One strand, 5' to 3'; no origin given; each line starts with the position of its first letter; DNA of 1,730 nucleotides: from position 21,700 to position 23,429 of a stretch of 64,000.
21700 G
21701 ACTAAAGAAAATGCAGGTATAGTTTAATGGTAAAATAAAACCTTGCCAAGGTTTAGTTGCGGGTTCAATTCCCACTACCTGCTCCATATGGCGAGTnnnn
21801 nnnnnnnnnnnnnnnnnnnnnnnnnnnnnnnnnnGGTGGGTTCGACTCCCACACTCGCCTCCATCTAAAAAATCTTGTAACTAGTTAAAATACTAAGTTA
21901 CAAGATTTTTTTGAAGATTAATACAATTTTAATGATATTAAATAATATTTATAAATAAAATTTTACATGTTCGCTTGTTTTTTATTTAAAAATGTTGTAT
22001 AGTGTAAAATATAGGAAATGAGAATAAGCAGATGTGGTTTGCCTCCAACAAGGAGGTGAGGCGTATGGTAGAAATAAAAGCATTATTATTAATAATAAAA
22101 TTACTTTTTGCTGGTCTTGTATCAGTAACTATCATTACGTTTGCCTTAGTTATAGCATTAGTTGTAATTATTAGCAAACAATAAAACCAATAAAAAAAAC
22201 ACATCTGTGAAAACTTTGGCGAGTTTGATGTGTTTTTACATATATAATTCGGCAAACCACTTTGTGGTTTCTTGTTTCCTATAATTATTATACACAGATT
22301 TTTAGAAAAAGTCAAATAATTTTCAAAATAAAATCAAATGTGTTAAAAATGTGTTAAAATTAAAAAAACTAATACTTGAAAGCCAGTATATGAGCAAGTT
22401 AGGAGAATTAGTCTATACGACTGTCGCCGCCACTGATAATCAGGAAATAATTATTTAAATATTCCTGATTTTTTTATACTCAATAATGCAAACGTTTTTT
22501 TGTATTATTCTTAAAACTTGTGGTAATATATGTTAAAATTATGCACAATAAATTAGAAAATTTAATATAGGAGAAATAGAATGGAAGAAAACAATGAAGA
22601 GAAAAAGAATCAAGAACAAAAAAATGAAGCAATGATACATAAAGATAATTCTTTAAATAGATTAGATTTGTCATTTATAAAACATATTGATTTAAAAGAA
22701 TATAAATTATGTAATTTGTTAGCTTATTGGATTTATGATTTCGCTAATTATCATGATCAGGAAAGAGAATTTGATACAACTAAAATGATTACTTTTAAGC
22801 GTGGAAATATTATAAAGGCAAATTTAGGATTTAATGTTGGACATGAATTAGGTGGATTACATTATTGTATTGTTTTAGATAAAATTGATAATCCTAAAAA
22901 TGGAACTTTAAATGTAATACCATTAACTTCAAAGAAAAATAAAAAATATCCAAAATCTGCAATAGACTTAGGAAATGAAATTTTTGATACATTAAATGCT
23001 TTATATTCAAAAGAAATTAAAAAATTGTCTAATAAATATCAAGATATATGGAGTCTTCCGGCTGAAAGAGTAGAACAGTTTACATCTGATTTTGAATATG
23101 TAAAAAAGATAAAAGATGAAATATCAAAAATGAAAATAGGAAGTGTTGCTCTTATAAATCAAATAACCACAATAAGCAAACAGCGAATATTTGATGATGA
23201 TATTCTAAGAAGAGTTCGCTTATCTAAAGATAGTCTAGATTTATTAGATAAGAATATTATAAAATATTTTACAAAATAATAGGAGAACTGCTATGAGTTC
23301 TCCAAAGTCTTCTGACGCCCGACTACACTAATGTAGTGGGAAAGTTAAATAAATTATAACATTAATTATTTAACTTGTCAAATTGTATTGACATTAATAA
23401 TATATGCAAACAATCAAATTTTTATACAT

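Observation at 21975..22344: Candidate type I toxin-antitoxin pair: 39-aa hydrophobic peptide and a convergent antisense sRNA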

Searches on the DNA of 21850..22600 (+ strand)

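Call 6: search_rna_families(source=window, start=21850, end=22600, threshold=evalue, max_evalue=10)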
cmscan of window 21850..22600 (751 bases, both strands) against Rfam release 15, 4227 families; matches with E-value up to 10: 9.
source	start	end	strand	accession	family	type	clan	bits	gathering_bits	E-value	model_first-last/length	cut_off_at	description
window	22193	22278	-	RF02589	Spy779816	Gene; sRNA;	-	26.5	67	0.05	1-88/88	no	S. pyogenes small RNA 779816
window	21865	21913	-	RF00900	mir-255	Gene; miRNA;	-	25.8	50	0.03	1-59/59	no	mir-255 microRNA precursor family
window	22077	22140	-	RF02844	RefA9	Gene; antisense;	-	21.8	49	0.85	1-64/64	no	Enterococcus sRNA A9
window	21869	21910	+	RF00810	mir-85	Gene; miRNA;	-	20.2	68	0.4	20-63/82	no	mir-85 microRNA precursor family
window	21862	21916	-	RF04056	mir-982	Gene; miRNA;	-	19.1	70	1.7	18-73/89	no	mir-982 microRNA precursor family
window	22537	22583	+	RF02980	freshwater-2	Cis-reg;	-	16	49.9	10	1-84/84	no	freshwater-2 RNA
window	21851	21923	-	RF04136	MIR1862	Gene; miRNA;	-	15.5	84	5.7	1-90/90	no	MIR1862 microRNA precursor family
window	22434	22485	+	RF01277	snoU54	Gene; snRNA; snoRNA; CD-box;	CL00008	15.1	35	4.9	1-67/67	no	Small nucleolar RNA U54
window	22151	22236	+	RF01478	rli47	Gene; sRNA;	-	9.4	200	5.6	1-508/508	no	Listeria sRNA rli47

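Call 7: search_rna_families(source=window, start=21960, end=22340, threshold=evalue, max_evalue=10, show_alignments=3)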
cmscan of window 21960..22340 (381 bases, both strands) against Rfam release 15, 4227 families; matches with E-value up to 10: 5.
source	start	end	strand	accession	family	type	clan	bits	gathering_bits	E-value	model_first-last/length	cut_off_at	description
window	22077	22140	-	RF02844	RefA9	Gene; antisense;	-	21.8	49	0.43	1-64/64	no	Enterococcus sRNA A9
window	22117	22222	+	RF01205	snR62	Gene; snRNA; snoRNA; CD-box;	CL00055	21.3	55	8.9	1-100/100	no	Small nucleolar RNA snR62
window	22217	22292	-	RF03100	RAGATH-27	Gene; sRNA;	-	16.6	76.1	9.5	1-86/86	no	RAGATH-27 RNA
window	22141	22222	+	RF02800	Rp_sR47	Gene; sRNA;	-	11.3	60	1.3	214-291/316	no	Rickettsia sRNA47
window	22152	22282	+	RF02862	sRNA_1300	Gene; sRNA;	-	10.7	48.8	5.6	1-231/231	no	Enterococcus sRNA 1300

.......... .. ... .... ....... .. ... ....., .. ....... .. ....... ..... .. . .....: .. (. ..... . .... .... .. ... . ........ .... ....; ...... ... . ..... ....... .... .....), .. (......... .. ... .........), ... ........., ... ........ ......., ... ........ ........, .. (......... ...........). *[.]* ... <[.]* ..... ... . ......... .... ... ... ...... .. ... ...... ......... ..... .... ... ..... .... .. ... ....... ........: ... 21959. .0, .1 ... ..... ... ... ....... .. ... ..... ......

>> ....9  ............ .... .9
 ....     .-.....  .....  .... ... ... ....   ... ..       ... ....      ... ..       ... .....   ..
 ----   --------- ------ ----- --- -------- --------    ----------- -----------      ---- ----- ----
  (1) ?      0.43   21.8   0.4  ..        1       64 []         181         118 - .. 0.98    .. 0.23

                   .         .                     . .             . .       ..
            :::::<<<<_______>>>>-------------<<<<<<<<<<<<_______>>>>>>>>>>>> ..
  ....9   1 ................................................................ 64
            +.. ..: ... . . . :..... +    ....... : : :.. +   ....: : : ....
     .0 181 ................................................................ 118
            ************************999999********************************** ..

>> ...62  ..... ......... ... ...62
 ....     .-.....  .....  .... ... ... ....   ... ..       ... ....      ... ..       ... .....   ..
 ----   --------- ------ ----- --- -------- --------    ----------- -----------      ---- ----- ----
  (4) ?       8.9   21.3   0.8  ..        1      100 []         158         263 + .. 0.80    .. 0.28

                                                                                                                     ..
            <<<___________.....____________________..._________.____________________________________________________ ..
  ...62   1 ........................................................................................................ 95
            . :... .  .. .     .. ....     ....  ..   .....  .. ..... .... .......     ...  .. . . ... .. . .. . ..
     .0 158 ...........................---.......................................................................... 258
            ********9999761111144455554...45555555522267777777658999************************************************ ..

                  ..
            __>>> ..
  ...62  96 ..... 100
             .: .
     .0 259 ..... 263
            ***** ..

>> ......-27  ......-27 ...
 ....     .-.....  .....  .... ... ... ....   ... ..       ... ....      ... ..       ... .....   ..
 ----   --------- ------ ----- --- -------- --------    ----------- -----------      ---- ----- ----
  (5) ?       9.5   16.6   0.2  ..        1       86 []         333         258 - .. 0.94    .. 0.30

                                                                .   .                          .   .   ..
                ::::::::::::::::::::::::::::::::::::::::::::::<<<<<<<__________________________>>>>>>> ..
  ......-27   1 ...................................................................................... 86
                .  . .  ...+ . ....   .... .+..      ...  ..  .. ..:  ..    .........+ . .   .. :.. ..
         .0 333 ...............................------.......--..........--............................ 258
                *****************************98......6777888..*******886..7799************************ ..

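Call 63: search_dna_similar(query=window:21975-22344:+, collection=phages, mode=distant, max_rows=15)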
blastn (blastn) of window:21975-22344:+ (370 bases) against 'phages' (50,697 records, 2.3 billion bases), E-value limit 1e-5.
No match.

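Call 64: search_dna_similar(query=window:21975-22344:+, collection=plasmids, mode=distant, max_rows=10)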
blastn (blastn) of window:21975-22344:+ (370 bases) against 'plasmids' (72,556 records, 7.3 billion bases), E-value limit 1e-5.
No match.

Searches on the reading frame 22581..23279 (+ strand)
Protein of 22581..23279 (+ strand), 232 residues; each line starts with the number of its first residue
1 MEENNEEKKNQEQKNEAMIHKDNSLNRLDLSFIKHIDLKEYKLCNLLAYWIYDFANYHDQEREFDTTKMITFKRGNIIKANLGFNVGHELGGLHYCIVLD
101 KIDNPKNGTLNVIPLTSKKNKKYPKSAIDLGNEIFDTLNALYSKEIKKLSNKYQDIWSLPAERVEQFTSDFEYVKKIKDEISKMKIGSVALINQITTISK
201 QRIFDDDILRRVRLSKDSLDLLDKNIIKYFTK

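Call 8: search_protein_families(library=pfam, proteins=[window:22581-23279:+], max_evalue=10)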
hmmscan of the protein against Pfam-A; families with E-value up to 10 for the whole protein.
window:22581-23279:+ (232 aa): 2 families
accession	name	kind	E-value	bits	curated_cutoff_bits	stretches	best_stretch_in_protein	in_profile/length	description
PF02452.23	PemK_toxin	-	4.7e-12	46.5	23.1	2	73-133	1-62/109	PemK-like, MazF-like toxin of type II toxin-antitoxin system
PF19710.4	PIK3CG_ABD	-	0.052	13.6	27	1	42-75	155-188/194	PIK3 catalytic subunit gamma adaptor-binding domain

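Call 9: search_protein_families(library=ncbifam, proteins=[window:22581-23279:+], max_evalue=10)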
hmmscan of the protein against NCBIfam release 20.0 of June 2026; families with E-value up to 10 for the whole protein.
window:22581-23279:+ (232 aa): 0 families
